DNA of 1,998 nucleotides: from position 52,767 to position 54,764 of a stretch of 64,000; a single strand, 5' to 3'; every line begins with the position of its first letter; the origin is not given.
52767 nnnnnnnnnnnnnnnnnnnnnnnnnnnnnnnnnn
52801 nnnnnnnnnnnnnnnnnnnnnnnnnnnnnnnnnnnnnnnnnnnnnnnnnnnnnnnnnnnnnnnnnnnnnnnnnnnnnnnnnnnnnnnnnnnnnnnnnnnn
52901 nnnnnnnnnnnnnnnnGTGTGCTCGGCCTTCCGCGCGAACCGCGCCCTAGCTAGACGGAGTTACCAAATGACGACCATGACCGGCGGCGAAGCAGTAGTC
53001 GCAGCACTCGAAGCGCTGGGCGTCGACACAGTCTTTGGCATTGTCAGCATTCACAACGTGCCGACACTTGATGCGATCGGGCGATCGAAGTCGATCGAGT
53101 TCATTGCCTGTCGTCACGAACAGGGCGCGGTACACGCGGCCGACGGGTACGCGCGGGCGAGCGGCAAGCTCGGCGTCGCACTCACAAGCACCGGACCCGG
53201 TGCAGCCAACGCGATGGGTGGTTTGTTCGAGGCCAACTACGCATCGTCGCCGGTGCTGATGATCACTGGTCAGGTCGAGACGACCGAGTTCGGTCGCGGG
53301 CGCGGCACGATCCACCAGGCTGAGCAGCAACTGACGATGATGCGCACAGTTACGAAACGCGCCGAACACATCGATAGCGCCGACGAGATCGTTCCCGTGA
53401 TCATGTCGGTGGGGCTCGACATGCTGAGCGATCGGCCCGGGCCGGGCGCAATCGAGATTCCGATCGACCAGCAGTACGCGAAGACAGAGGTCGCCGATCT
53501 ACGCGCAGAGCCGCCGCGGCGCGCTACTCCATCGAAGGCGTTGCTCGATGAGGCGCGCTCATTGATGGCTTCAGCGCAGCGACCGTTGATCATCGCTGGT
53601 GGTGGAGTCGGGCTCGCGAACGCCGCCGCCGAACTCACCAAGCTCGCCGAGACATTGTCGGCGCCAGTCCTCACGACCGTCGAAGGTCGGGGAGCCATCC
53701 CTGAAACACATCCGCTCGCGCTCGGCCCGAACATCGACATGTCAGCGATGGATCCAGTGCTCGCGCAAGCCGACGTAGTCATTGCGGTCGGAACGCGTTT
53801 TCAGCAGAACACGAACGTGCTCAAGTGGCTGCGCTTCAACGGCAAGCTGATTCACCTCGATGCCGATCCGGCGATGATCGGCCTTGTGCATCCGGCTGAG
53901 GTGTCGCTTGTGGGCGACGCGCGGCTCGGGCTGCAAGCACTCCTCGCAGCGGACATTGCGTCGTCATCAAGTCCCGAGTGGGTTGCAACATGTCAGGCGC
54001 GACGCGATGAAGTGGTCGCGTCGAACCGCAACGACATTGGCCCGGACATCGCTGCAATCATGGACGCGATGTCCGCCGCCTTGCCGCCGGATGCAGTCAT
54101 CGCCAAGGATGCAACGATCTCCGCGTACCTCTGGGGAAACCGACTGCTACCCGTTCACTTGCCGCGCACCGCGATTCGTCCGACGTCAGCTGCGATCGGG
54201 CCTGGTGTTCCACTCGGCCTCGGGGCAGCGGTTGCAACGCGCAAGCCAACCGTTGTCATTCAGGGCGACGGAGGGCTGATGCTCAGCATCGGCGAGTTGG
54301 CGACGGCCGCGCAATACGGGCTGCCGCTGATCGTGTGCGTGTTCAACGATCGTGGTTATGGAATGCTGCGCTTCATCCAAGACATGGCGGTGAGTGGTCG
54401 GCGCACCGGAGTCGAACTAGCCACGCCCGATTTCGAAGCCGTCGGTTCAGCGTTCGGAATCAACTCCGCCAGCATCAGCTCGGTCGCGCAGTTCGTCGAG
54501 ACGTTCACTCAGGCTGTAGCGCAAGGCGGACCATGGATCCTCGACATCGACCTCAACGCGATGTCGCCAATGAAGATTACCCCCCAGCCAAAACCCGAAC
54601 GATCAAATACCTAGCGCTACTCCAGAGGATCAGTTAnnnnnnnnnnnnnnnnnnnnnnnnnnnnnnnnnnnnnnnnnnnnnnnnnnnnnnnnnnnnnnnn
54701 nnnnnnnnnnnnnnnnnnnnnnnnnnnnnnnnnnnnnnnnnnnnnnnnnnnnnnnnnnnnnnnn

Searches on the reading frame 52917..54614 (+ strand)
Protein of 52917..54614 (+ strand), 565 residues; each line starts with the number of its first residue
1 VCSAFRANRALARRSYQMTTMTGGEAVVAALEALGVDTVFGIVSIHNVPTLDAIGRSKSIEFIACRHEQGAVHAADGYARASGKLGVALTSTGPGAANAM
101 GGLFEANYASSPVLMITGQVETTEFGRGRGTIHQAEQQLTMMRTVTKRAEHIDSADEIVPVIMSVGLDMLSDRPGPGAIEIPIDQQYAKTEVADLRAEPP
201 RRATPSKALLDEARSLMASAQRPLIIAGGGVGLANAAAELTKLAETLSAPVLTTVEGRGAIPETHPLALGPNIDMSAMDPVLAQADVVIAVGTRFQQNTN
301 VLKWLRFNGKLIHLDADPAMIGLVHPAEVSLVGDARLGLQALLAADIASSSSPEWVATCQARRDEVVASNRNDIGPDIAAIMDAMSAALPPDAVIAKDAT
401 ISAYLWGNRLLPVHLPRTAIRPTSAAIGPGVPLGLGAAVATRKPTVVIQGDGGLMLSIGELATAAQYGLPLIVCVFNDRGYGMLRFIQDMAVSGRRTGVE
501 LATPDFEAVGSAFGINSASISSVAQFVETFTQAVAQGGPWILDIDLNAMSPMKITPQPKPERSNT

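Call 37: search_protein_families(library=pfam, proteins=[window:52917-54614:+], max_evalue=0.00001)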
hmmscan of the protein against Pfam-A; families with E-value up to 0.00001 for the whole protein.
window:52917-54614:+ (565 aa): 3 families
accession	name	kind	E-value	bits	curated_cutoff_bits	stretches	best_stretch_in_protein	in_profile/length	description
PF02776.23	TPP_enzyme_N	-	6e-41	139.4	26.8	1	21-133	1-111/119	Thiamine pyrophosphate enzyme, N-terminal TPP binding domain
PF00205.28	TPP_enzyme_M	-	9.8e-37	126.1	30.4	1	211-342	2-137/137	Thiamine pyrophosphate enzyme, central domain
PF02775.26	TPP_enzyme_C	-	1.6e-28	99.8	21.9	1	404-544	6-151/151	Thiamine pyrophosphate enzyme, C-terminal TPP binding domain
